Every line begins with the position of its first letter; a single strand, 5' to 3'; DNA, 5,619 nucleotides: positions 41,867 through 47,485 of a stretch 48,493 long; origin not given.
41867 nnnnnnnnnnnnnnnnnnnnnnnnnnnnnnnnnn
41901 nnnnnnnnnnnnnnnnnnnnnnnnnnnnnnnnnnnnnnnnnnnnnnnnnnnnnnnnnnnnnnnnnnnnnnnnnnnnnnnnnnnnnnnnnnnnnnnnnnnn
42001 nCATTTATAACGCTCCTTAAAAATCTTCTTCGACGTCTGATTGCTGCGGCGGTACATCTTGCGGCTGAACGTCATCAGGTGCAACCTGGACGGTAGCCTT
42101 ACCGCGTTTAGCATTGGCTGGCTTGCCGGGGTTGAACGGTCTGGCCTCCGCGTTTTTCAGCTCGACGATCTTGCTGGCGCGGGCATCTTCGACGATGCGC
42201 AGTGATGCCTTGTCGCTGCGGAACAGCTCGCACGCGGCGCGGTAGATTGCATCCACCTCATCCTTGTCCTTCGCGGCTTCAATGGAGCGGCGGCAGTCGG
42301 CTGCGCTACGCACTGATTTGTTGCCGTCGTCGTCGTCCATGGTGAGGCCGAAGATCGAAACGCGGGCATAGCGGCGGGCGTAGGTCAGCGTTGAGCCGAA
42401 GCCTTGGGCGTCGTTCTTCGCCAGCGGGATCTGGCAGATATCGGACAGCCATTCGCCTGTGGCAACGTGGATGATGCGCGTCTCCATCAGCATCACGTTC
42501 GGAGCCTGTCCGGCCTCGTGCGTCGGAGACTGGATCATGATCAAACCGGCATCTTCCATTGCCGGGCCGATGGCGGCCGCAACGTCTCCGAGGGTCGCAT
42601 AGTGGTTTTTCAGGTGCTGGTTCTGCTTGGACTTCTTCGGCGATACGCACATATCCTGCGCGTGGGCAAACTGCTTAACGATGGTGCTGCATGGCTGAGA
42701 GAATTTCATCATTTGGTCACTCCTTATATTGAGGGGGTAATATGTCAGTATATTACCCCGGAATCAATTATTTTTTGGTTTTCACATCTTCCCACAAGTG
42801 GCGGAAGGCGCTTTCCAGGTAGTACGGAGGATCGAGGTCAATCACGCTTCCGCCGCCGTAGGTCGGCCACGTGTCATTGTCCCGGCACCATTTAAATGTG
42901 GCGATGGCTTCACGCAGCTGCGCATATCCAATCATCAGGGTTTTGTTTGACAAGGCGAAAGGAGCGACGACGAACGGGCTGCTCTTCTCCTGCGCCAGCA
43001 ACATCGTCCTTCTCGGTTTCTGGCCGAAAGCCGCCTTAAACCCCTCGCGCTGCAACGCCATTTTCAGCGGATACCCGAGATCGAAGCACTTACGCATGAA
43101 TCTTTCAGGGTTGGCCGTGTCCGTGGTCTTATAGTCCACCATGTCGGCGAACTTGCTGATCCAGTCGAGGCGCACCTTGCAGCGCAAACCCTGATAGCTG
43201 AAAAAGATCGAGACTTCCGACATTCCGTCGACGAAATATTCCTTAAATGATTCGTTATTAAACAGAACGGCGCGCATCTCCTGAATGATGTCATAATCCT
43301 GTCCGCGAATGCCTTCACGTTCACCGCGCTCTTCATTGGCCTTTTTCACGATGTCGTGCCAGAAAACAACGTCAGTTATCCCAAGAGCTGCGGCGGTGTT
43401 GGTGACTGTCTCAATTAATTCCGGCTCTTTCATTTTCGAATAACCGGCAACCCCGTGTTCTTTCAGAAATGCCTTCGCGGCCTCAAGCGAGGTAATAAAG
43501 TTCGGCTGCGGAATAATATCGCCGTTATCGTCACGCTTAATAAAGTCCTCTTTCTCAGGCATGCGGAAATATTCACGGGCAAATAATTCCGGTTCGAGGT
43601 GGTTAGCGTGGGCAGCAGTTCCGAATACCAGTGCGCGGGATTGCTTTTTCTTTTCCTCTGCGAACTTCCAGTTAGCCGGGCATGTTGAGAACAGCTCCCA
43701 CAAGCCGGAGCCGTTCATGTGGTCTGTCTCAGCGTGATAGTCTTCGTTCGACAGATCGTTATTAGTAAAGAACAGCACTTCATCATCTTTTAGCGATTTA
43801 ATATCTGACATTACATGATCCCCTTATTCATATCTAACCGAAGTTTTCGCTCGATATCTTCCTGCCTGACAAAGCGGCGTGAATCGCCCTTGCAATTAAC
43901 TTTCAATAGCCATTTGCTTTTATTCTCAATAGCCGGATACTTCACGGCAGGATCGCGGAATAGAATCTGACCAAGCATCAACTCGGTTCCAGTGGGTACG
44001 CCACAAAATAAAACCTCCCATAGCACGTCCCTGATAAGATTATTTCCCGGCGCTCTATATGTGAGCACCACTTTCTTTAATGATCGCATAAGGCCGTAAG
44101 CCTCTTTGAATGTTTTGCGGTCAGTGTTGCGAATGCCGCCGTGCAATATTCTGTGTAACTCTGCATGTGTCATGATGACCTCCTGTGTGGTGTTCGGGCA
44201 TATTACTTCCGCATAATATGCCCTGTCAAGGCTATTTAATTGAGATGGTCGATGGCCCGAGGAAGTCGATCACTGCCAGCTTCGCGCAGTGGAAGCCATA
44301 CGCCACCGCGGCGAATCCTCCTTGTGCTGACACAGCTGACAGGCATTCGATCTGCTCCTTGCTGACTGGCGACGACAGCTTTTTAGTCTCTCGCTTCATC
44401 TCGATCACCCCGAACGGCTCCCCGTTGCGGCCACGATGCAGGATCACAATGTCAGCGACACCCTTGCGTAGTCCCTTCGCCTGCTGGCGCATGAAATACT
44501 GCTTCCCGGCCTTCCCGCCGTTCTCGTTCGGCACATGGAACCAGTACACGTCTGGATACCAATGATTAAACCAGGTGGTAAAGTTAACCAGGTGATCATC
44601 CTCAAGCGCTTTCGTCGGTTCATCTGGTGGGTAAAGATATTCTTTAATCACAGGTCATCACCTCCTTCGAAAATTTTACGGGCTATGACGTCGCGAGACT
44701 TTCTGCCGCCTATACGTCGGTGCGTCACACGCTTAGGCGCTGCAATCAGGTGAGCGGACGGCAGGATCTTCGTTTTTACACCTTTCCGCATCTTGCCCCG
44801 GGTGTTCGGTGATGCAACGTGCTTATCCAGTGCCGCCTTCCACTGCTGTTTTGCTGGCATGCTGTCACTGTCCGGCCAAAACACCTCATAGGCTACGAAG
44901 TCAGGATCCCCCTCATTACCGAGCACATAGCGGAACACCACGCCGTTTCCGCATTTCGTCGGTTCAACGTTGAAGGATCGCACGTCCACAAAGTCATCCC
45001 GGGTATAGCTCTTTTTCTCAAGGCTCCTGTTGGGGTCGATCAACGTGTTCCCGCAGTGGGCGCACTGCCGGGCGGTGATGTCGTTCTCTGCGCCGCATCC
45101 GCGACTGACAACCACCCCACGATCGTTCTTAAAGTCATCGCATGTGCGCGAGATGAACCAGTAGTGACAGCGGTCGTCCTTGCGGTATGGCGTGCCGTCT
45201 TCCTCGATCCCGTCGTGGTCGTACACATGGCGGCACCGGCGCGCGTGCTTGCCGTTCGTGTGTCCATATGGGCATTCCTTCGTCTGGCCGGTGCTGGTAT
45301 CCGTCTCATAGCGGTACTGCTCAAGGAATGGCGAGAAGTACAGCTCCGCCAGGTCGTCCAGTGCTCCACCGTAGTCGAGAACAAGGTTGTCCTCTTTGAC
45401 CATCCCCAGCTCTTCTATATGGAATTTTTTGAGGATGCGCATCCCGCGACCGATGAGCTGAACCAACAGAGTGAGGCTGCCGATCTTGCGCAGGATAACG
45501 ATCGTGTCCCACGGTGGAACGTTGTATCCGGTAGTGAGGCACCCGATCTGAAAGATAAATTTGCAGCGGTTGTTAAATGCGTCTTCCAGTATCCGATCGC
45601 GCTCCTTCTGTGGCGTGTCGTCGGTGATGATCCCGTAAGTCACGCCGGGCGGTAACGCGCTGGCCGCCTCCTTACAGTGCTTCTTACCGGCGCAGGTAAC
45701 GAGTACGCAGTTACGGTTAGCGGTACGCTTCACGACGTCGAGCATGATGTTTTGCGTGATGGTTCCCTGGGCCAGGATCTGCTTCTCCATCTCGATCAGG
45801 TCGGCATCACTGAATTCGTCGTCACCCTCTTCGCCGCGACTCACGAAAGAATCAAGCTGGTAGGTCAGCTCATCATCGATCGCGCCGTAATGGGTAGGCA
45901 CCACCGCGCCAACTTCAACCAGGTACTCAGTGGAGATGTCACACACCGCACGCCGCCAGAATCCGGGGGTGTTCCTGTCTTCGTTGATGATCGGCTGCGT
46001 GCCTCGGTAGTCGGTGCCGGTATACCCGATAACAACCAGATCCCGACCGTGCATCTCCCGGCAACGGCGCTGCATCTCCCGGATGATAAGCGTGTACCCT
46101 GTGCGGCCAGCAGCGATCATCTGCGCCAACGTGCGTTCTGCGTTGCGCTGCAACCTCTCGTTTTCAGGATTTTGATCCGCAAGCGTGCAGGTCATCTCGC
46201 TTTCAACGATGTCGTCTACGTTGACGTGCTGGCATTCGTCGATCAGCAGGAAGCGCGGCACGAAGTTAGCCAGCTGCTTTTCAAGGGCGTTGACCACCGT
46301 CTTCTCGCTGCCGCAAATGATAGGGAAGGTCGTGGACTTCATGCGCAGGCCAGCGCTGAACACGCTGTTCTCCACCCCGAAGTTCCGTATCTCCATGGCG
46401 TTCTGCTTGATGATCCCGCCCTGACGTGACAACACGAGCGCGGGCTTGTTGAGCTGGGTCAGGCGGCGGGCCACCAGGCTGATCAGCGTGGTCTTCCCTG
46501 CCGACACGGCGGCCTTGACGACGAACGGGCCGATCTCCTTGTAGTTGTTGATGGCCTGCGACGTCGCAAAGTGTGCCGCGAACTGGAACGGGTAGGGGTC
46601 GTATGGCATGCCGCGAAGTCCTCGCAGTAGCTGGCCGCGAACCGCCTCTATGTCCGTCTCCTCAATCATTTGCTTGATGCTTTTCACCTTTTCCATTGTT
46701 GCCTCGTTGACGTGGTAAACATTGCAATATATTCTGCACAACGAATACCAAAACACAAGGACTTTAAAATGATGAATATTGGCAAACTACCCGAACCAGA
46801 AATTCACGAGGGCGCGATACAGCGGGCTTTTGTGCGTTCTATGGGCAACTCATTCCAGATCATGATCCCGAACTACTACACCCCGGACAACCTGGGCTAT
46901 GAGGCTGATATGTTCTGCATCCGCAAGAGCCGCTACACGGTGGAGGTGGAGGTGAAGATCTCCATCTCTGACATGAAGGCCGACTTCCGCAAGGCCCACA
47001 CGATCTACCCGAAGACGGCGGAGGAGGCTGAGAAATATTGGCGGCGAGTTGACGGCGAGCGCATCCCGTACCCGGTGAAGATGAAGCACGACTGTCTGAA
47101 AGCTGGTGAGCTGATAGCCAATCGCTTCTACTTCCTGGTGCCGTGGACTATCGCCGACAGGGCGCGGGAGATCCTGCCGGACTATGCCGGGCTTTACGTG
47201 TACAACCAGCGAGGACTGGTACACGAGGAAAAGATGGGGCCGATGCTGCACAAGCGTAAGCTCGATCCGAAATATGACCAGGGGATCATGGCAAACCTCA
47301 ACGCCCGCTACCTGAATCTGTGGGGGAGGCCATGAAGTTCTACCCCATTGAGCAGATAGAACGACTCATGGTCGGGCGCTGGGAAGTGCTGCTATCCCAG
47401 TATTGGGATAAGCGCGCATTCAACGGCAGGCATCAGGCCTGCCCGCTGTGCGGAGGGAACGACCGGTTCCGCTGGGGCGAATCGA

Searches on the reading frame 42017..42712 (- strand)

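Call 109: search_protein_families(library=ncbifam, proteins=[window:42017-42712:-], max_evalue=0.001)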
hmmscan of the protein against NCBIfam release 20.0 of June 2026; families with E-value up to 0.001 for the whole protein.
window:42017-42712:- (231 aa): 0 families

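Call 111: search_protein_families(library=pfam, proteins=[window:42017-42712:-], max_evalue=0.01)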
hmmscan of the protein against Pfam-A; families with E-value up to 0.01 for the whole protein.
window:42017-42712:- (231 aa): 1 family
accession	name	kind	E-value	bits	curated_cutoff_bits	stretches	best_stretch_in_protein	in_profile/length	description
PF04404.17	ERF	-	2.1e-23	83.4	25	1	13-133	3-129/153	ERF superfamily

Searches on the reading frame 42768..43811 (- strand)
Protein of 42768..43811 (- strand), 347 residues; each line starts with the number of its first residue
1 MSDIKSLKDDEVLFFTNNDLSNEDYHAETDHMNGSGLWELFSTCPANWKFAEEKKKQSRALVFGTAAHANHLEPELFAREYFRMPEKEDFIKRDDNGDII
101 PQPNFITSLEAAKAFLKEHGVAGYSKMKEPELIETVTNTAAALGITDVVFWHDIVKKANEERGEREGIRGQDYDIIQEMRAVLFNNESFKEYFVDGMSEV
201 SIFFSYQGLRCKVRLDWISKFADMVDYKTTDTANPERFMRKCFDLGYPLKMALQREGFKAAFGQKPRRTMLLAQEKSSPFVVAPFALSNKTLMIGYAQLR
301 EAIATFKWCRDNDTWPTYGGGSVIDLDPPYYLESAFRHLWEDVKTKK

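Call 109: search_protein_families(library=ncbifam, proteins=[window:42768-43811:-], max_evalue=0.001)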
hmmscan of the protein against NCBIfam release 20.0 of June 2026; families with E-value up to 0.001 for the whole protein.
window:42768-43811:- (347 aa): 1 family
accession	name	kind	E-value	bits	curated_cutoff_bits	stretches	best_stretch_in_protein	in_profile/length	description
NF007259.0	PRK09709.1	equivalog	3.8e-16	58.4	1269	1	18-317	612-861/877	exodeoxyribonuclease VIII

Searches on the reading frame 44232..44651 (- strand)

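Call 109: search_protein_families(library=ncbifam, proteins=[window:44232-44651:-], max_evalue=0.001)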
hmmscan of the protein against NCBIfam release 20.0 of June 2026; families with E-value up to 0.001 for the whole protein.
window:44232-44651:- (139 aa): 0 families

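Call 111: search_protein_families(library=pfam, proteins=[window:44232-44651:-], max_evalue=0.01)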
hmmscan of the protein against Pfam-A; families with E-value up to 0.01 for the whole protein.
window:44232-44651:- (139 aa): 1 family
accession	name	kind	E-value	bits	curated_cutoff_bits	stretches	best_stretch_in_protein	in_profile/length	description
PF08774.17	VRR_NUC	-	2.2e-08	34.6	23.8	1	40-119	37-114/116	VRR-NUC domain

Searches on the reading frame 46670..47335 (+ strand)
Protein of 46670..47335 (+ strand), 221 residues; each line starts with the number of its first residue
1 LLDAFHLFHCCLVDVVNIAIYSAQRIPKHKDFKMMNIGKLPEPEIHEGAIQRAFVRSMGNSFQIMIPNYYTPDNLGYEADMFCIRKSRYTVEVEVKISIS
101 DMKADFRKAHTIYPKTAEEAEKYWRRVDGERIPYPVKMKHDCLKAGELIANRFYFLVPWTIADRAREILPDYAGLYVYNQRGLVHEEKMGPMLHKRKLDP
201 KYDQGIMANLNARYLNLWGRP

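Call 55: search_protein_families(library=phrogs, proteins=[window:46670-47335:+], max_evalue=0.00001)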
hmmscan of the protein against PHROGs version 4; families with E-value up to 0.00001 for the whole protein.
window:46670-47335:+ (221 aa): 1 family
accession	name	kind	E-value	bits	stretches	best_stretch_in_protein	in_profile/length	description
phrog_2776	-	unknown function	1.1e-33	117.5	1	44-218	13-146/181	-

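Call 111: search_protein_families(library=pfam, proteins=[window:46670-47335:+], max_evalue=0.01)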
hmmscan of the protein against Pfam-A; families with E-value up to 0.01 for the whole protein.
window:46670-47335:+ (221 aa): 0 families
